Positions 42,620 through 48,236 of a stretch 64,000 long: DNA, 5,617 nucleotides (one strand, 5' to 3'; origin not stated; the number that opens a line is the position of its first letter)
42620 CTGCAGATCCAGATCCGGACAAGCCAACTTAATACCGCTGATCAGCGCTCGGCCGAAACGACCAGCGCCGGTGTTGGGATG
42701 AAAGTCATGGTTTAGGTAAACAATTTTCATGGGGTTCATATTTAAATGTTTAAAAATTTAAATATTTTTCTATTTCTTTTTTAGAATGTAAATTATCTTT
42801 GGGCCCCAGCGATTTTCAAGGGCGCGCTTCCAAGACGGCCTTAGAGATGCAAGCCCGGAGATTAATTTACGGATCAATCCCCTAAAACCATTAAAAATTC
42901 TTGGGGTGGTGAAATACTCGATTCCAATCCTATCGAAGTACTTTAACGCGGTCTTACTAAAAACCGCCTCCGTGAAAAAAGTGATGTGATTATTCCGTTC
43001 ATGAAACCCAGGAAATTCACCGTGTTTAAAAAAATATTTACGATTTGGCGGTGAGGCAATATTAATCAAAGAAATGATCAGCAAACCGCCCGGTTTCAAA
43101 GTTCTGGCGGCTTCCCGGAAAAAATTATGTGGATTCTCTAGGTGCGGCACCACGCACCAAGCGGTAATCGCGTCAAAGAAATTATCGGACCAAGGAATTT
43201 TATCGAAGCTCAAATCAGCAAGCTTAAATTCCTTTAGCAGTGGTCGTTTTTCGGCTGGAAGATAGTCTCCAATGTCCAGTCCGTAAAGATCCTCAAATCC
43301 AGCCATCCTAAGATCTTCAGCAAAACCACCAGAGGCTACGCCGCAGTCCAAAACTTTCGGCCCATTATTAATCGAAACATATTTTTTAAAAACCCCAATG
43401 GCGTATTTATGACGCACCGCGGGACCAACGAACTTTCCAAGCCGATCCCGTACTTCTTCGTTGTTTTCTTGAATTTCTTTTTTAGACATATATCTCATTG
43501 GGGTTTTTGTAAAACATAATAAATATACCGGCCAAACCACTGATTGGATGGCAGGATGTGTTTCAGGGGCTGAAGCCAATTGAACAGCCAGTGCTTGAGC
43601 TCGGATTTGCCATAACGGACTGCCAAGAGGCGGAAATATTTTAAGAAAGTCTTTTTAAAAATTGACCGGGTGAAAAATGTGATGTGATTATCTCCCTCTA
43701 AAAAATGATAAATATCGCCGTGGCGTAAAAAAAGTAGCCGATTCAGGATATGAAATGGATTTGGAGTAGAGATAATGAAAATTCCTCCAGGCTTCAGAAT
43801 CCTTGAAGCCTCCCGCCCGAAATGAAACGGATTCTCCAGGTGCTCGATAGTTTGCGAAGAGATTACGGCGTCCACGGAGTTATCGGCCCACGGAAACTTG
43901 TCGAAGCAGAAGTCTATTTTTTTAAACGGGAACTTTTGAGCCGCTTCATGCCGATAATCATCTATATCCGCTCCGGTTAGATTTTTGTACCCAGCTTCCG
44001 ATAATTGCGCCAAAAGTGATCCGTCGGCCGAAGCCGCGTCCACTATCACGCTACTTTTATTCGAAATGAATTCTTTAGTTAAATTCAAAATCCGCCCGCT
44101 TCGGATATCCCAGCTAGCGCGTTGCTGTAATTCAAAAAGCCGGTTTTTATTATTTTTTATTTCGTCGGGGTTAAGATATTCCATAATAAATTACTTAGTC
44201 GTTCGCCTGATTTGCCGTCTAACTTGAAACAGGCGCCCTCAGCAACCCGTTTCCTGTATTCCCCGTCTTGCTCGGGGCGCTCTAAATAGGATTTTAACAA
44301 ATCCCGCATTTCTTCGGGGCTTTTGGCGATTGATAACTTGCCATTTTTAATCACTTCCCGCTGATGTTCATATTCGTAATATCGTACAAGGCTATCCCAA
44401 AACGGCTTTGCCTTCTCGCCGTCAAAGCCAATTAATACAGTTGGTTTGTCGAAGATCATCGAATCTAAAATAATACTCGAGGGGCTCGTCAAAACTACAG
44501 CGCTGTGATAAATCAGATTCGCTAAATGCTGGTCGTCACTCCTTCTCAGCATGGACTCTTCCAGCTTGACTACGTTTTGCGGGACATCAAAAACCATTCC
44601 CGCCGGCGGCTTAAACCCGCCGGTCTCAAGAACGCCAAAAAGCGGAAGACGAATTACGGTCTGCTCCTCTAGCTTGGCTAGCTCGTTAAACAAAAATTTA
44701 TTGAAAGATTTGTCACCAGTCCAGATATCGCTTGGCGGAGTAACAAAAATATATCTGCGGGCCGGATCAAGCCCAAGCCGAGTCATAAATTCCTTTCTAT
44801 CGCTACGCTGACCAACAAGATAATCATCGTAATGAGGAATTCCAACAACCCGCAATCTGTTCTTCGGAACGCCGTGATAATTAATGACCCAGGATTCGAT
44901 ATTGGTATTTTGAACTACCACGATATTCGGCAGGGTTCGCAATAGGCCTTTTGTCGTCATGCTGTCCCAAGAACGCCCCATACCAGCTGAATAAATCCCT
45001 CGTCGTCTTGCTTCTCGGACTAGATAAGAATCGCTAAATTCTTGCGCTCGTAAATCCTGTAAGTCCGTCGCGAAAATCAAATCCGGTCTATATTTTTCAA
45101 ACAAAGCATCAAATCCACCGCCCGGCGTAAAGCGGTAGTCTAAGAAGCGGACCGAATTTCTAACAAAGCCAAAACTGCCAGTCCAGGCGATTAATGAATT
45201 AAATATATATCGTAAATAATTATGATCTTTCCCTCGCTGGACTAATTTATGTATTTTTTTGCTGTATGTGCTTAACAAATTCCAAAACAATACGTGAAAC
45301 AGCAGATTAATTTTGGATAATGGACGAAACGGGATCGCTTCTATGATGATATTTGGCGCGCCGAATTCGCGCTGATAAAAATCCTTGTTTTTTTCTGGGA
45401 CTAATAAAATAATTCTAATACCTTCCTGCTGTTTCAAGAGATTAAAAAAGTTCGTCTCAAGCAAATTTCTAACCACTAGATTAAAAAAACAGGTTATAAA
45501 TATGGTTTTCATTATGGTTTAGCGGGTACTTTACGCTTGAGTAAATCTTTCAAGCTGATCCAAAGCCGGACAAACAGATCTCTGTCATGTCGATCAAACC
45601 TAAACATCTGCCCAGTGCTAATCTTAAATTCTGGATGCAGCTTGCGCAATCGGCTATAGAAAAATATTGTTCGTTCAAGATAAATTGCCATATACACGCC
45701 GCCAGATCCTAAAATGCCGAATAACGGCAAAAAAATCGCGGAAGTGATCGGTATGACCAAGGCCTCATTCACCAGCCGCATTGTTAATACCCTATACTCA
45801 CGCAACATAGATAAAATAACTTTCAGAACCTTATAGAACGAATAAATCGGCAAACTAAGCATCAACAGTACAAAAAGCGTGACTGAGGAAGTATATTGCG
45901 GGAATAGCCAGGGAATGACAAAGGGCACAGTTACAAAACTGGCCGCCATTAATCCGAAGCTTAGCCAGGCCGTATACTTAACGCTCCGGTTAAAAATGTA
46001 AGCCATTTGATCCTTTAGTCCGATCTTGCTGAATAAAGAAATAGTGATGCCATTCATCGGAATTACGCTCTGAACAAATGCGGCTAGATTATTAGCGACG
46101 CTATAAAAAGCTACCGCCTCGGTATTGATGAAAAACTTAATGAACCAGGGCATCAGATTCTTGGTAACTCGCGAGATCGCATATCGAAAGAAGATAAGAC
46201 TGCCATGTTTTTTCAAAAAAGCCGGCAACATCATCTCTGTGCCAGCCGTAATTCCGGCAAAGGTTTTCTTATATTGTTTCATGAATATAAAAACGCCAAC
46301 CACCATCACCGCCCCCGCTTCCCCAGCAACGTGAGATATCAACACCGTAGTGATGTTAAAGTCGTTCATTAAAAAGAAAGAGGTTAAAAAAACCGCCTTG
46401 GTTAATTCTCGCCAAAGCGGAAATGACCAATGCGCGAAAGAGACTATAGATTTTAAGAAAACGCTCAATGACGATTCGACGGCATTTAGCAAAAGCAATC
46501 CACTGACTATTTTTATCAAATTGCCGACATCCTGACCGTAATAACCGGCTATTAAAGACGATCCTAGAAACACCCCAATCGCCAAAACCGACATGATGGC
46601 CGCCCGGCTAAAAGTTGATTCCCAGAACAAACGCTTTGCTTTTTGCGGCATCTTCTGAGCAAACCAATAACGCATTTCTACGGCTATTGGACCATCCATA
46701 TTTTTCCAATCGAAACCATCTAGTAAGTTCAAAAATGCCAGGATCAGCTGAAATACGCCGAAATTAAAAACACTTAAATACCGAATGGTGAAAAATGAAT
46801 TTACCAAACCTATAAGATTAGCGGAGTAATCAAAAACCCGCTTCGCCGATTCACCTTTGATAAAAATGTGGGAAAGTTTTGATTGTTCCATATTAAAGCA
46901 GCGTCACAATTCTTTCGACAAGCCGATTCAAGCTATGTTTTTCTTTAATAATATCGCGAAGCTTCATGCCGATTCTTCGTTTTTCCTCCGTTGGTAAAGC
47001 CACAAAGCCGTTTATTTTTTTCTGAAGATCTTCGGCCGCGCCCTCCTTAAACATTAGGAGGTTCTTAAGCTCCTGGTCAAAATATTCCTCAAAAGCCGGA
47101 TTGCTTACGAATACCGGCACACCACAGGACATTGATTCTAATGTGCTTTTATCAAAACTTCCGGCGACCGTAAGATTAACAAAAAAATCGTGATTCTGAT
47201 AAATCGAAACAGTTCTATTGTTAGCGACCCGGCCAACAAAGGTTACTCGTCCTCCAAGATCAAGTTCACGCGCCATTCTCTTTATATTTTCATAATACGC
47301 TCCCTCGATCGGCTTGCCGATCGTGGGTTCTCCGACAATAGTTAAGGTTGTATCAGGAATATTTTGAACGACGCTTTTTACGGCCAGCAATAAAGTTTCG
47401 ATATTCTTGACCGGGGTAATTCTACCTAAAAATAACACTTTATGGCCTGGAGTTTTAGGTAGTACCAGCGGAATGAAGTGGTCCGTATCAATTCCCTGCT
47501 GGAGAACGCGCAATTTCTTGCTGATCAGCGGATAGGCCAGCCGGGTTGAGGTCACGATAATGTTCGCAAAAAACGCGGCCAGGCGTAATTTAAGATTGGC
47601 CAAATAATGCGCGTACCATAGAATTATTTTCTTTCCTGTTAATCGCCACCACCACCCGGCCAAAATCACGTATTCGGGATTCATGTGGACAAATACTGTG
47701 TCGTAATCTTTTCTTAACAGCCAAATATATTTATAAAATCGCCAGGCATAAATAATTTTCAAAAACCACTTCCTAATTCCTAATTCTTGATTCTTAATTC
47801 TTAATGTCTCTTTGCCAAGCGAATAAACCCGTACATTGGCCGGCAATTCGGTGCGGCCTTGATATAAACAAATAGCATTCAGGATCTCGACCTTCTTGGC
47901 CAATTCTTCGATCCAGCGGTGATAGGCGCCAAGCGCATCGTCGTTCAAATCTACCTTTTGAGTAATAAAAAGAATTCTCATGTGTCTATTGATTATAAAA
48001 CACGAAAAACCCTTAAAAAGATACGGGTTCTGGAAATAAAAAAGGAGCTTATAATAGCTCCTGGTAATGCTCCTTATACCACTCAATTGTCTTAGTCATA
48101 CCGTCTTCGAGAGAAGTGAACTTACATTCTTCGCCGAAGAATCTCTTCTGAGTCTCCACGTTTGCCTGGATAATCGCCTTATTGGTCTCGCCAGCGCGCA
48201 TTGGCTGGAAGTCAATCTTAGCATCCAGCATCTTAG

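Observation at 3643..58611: About 55-kb composite glycan-biosynthesis island with three nucleotide-sugar routes, more than nine methyltransferases and four GT-C-type transferases, next to a giant Thr/Ser-rich PG-binding surface protein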

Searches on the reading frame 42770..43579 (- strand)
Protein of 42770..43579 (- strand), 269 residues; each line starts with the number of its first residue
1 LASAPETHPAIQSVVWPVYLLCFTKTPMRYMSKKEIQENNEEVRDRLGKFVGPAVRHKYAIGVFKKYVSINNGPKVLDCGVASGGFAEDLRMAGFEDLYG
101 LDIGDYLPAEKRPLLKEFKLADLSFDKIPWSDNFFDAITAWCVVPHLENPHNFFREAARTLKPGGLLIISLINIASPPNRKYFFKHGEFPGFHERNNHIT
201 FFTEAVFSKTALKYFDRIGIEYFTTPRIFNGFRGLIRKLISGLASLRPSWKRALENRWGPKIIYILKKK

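Call 9: search_protein_families(library=pfam, proteins=[window:42770-43579:-], max_evalue=0.001)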
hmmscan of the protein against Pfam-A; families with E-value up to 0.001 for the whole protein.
window:42770-43579:- (269 aa): 6 families
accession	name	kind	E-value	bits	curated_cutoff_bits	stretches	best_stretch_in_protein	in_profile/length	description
PF13489.12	Methyltransf_23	-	4.7e-15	56.1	27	1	70-205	20-148/164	Methyltransferase domain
PF08241.18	Methyltransf_11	-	6.2e-15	56.1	21.2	1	77-169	1-95/95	Methyltransferase domain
PF13649.12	Methyltransf_25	-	7.5e-10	39.8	27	1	76-165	1-97/97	Methyltransferase domain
PF13847.12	Methyltransf_31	-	1.2e-08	35.2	27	1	71-173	2-113/145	Methyltransferase domain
PF08242.18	Methyltransf_12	-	3e-06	28.3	30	1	77-167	1-98/98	Methyltransferase domain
PF05148.21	Methyltransf_8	-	0.00099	19.5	27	0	126-208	114-196/219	Hypothetical methyltransferase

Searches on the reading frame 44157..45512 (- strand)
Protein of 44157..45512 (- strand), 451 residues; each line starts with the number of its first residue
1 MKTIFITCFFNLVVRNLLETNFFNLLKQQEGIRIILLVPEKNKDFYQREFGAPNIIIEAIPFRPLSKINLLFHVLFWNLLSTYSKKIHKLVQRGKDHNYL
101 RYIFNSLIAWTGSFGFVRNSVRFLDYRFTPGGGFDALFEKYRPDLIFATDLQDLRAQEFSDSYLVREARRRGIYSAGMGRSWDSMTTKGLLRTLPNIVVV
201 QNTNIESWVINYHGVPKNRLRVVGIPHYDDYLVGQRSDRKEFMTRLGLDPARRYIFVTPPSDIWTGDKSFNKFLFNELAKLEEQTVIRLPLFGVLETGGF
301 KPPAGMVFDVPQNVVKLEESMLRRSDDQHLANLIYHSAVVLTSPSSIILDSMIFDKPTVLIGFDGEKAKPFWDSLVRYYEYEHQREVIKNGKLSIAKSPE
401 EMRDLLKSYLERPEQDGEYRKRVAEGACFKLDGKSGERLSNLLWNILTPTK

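Call 9: search_protein_families(library=pfam, proteins=[window:44157-45512:-], max_evalue=0.001)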
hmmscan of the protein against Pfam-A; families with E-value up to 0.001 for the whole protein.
window:44157-45512:- (451 aa): 1 family
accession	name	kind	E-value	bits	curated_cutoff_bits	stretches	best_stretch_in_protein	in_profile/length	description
PF04464.20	Glyphos_transf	-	1.7e-07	31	22.1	1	318-444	249-366/367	CDP-Glycerol:Poly(glycerophosphate) glycerophosphotransferase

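Call 48: search_protein_families(library=ncbifam, proteins=[window:44157-45512:-], max_evalue=0.00001)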
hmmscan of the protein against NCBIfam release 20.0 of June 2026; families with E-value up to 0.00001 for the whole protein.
window:44157-45512:- (451 aa): 1 family
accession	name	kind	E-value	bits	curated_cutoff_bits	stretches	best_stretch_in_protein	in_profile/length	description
NF046086.1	BFO_1060_trans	domain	4.5e-10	39.2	200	0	326-447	254-364/365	BFO_1060 family glycosyltransferase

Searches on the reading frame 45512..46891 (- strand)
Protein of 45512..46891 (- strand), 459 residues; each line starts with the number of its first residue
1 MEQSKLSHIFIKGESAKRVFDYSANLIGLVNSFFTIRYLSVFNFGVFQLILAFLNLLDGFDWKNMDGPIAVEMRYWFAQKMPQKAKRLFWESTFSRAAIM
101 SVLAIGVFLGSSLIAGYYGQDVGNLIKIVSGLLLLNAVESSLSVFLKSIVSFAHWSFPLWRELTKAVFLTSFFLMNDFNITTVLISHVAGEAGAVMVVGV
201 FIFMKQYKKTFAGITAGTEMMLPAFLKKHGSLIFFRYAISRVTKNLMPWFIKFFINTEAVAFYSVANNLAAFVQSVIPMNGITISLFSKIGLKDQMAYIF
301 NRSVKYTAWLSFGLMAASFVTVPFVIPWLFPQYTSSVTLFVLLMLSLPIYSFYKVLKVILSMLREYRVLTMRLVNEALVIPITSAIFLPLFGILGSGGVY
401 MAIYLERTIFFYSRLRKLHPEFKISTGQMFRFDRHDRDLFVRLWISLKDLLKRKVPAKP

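Call 9: search_protein_families(library=pfam, proteins=[window:45512-46891:-], max_evalue=0.001)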
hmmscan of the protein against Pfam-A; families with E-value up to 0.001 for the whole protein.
window:45512-46891:- (459 aa): 1 family
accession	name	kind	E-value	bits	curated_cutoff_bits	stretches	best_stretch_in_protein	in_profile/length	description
PF01943.22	Polysacc_synt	-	3.7e-06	27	28.2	0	92-277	76-258/274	Polysaccharide biosynthesis protein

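Call 16: search_protein_families(library=ncbifam, proteins=[window:45512-46891:-], max_evalue=1)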
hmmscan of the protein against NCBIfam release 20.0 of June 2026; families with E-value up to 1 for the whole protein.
window:45512-46891:- (459 aa): 0 families

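Call 80: search_solved_structures(query=window:45512-46891:-, max_evalue=10)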
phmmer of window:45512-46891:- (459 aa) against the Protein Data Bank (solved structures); distinct sequences matched with E-value up to 10: 18.
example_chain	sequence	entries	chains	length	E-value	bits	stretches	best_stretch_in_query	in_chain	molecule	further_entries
9tuz_B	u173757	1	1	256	0.48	12.6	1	233-363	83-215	MAD8-2 heavy chain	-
7swo_H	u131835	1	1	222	0.5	12.6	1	235-363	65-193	C98C7 Fab heavy chain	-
7wbz_H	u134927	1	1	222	0.55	12.4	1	235-363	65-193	2303 heavy chain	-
5ea0_H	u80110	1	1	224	0.6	12.3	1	227-363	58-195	Heavy chain of antibody 7968 Fab fragment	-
7s0c_H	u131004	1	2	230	0.86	11.8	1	236-363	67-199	N-612-017 Fab Heavy Chain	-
7uvo_A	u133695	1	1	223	0.89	11.7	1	229-363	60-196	RUPA-38 Fab heavy chain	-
8gx9_H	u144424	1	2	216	1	11.5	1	235-363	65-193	heavy chain of P2C-1F11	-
7cdi_H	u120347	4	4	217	1.1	11.5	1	235-363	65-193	antibody P2C-1F11 heavy chain | 1F11-H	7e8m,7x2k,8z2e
8qh0_H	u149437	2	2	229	1.2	11.3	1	233-363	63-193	Cv2.3194 Heavy chain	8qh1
7xnf_H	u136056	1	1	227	1.2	11.3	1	235-363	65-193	P2C-1F11 Heavy Chain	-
5occ_H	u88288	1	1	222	1.2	11.3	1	235-363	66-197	6G08 Fab heavy chain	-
8sdg_G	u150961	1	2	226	1.6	10.9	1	235-363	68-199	Neutralizing antibody CC25.43 heavy chain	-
7e8c_D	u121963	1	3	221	1.7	10.8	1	235-363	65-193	604 H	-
7e8f_D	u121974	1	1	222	1.7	10.8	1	235-363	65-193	604 H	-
7ch4_H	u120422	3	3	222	1.7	10.8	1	235-363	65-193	BD-604 Fab H | BD-604 Fab heavy chain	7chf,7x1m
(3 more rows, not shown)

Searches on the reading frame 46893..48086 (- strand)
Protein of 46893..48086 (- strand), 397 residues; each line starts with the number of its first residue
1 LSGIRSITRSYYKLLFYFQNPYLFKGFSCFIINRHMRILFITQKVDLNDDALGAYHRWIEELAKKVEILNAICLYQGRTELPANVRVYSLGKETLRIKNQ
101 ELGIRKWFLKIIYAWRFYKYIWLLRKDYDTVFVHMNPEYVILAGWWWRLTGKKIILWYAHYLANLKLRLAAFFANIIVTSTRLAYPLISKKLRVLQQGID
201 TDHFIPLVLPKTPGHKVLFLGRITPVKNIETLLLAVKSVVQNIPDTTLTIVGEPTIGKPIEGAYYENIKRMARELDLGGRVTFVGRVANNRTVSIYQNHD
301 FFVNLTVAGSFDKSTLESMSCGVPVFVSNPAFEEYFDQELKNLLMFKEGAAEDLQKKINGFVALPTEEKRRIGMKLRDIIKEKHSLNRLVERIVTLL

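Call 9: search_protein_families(library=pfam, proteins=[window:46893-48086:-], max_evalue=0.001)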
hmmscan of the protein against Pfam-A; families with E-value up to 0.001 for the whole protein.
window:46893-48086:- (397 aa): 3 families
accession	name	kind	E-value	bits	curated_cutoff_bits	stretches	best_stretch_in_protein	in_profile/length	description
PF00534.26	Glycos_transf_1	-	1.8e-22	80.1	26.4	1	215-371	16-164/172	Glycosyl transferases group 1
PF13692.12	Glyco_trans_1_4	-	2.4e-18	67.2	27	1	215-359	2-137/142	Glycosyl transferases group 1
PF13524.12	Glyco_trans_1_2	-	3.5e-11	43.7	25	1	241-393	10-142/144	Glycosyl transferase-like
